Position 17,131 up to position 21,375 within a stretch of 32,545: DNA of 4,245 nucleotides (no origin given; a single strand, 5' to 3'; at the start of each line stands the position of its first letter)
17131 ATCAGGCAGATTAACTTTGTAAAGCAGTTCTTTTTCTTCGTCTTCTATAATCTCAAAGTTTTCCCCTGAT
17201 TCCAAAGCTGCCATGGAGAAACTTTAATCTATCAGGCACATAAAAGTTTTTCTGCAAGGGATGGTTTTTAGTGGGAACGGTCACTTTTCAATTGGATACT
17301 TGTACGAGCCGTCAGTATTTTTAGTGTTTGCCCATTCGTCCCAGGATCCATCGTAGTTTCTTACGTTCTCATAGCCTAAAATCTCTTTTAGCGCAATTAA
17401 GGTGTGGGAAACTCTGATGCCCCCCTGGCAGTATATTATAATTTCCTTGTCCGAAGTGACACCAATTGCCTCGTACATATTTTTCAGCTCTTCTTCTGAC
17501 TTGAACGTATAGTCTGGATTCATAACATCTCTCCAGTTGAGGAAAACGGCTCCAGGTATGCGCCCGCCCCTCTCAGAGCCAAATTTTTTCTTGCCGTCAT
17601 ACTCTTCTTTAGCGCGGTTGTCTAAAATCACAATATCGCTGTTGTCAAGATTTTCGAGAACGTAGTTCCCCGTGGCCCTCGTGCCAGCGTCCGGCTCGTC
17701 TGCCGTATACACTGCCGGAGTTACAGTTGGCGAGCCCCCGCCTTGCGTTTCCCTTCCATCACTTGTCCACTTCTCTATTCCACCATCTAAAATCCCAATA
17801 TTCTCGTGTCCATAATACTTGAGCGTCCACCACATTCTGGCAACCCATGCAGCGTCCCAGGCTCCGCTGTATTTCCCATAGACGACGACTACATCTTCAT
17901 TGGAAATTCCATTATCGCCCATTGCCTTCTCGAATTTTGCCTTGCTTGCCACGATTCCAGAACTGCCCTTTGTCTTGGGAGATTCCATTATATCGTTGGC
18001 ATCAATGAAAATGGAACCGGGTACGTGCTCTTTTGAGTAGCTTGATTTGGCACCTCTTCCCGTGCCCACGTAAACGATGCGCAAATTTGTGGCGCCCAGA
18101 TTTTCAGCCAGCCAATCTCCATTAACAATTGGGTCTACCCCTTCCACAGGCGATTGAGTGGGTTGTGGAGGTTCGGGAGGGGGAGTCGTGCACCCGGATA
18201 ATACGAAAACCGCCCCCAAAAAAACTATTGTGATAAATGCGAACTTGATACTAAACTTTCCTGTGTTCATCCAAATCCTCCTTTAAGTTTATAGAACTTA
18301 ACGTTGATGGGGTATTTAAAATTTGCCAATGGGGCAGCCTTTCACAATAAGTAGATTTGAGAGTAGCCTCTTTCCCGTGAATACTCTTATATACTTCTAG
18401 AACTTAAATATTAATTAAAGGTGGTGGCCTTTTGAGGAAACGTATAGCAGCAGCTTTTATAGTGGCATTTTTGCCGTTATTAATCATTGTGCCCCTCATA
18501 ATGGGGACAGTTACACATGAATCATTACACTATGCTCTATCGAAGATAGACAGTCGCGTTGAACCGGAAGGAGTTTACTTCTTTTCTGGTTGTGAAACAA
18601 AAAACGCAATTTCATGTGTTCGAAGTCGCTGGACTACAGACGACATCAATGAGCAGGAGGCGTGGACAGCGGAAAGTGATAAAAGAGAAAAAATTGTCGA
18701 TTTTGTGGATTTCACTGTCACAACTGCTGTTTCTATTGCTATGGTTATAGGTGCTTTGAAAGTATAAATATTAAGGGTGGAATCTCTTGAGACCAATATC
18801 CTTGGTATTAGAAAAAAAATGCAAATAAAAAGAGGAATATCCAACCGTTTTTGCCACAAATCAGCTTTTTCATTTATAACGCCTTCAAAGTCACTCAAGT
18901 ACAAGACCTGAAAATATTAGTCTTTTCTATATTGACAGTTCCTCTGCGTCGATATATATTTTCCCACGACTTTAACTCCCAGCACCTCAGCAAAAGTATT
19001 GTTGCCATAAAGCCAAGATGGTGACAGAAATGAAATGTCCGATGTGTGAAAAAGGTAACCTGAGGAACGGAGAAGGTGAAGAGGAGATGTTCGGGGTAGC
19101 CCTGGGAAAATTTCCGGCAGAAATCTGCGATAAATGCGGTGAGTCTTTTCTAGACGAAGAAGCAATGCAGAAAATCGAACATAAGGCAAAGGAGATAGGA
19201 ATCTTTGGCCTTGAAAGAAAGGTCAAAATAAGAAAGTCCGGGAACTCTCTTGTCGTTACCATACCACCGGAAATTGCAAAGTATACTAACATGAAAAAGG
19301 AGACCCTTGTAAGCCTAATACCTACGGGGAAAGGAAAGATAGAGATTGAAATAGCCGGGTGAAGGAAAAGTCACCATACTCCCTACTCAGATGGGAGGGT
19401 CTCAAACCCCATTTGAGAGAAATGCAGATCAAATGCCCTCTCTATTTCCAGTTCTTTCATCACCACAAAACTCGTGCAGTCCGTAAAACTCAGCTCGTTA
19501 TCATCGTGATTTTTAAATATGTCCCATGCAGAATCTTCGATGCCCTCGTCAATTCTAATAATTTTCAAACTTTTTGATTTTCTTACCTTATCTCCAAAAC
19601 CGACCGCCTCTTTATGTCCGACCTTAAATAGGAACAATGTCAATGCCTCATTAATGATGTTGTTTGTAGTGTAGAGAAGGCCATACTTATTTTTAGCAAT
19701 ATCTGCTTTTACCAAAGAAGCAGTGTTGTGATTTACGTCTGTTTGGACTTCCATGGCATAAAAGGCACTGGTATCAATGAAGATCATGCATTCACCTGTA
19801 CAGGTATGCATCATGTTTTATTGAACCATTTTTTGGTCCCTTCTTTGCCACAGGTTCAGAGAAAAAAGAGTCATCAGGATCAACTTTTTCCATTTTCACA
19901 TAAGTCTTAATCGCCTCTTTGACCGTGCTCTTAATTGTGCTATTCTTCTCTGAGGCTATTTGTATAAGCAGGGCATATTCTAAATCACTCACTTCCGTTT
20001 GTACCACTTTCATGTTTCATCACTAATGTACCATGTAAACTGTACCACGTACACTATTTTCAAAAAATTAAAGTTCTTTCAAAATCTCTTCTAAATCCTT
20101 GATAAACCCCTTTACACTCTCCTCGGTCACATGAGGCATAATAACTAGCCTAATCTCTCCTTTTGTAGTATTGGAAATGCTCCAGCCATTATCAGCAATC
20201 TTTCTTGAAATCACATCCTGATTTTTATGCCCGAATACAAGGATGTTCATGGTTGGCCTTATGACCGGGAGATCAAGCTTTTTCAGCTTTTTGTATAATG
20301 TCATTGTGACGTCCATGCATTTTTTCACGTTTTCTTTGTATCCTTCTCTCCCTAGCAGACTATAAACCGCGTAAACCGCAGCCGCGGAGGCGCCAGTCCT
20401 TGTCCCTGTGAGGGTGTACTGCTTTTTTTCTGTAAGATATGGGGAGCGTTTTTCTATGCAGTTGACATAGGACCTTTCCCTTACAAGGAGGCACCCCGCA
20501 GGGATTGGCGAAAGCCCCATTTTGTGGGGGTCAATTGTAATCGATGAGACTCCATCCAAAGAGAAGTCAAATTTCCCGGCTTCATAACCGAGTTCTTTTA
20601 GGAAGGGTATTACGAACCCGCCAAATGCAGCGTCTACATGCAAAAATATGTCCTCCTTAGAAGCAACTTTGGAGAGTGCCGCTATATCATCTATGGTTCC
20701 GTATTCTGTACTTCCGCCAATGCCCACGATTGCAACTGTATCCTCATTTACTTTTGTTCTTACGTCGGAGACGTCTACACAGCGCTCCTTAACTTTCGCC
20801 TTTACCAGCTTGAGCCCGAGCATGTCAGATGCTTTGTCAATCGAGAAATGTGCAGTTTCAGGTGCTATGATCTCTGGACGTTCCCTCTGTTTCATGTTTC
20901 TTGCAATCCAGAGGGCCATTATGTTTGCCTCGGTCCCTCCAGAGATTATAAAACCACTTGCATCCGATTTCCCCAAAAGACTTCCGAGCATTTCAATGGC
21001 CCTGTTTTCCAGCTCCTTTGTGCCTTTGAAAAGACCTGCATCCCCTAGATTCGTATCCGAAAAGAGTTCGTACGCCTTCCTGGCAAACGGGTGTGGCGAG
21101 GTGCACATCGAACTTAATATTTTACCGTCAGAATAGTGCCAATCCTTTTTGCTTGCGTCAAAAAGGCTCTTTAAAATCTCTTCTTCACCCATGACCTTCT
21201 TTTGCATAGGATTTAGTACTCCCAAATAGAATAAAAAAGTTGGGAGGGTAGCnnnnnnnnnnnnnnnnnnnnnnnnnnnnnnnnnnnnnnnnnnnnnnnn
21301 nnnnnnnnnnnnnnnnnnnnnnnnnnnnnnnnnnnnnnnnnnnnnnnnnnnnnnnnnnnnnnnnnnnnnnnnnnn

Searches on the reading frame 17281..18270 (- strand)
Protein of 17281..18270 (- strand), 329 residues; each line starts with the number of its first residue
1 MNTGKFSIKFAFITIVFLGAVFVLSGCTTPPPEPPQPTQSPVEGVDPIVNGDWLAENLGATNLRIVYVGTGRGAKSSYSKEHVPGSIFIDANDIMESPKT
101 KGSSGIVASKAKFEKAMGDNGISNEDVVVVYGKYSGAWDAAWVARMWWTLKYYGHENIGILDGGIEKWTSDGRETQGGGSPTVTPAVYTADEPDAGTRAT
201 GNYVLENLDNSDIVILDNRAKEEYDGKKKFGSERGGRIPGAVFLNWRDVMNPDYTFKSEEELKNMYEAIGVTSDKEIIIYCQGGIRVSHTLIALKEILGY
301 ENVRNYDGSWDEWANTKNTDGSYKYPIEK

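Call 3: search_protein_families(library=pfam, proteins=[window:17281-18270:-], max_evalue=0.01)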
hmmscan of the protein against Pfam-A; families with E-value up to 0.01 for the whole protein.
window:17281-18270:- (329 aa): 1 family
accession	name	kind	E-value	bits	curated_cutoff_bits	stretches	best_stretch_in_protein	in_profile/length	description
PF00581.25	Rhodanese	-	2.6e-32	111.7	22.2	2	203-315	4-101/102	Rhodanese-like domain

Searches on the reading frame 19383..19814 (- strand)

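Call 15: search_protein_families(library=pfam, proteins=[window:19383-19814:-], max_evalue=0.001)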
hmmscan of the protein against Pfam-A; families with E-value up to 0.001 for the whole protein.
window:19383-19814:- (143 aa): 1 family
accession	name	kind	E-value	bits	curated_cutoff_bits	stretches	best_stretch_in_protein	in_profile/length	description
PF01850.27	PIN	-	4.4e-08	34.2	23.6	1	11-132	1-114/120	PIN domain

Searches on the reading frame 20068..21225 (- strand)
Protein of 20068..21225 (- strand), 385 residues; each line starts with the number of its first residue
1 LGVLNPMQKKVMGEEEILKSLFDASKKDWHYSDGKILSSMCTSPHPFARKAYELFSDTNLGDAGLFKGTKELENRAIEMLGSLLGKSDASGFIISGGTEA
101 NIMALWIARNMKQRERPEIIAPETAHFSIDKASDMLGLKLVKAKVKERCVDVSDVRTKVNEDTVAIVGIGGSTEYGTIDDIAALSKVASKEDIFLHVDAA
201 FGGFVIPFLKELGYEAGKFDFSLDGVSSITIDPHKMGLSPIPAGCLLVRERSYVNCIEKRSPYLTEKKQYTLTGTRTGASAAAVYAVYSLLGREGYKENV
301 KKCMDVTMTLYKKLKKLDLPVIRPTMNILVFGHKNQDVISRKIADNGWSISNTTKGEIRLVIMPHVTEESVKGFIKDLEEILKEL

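Call 15: search_protein_families(library=pfam, proteins=[window:20068-21225:-], max_evalue=0.001)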
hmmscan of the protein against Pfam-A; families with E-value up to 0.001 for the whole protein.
window:20068-21225:- (385 aa): 4 families
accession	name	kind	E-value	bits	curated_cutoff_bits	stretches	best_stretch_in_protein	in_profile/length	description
PF00282.25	Pyridoxal_deC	-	3.6e-30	105.4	27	1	70-317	78-356/375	Pyridoxal-dependent decarboxylase conserved domain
PF00266.25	Aminotran_5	-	1.9e-09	37.4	21.5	1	94-200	67-177/371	Aminotransferase class-V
PF00155.27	Aminotran_1_2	-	2.6e-08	33.9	19.7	1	63-376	38-359/361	Aminotransferase class I and II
PF01041.23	DegT_DnrJ_EryC1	-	7.9e-07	29.1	19.8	1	94-200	45-147/360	DegT/DnrJ/EryC1/StrS aminotransferase family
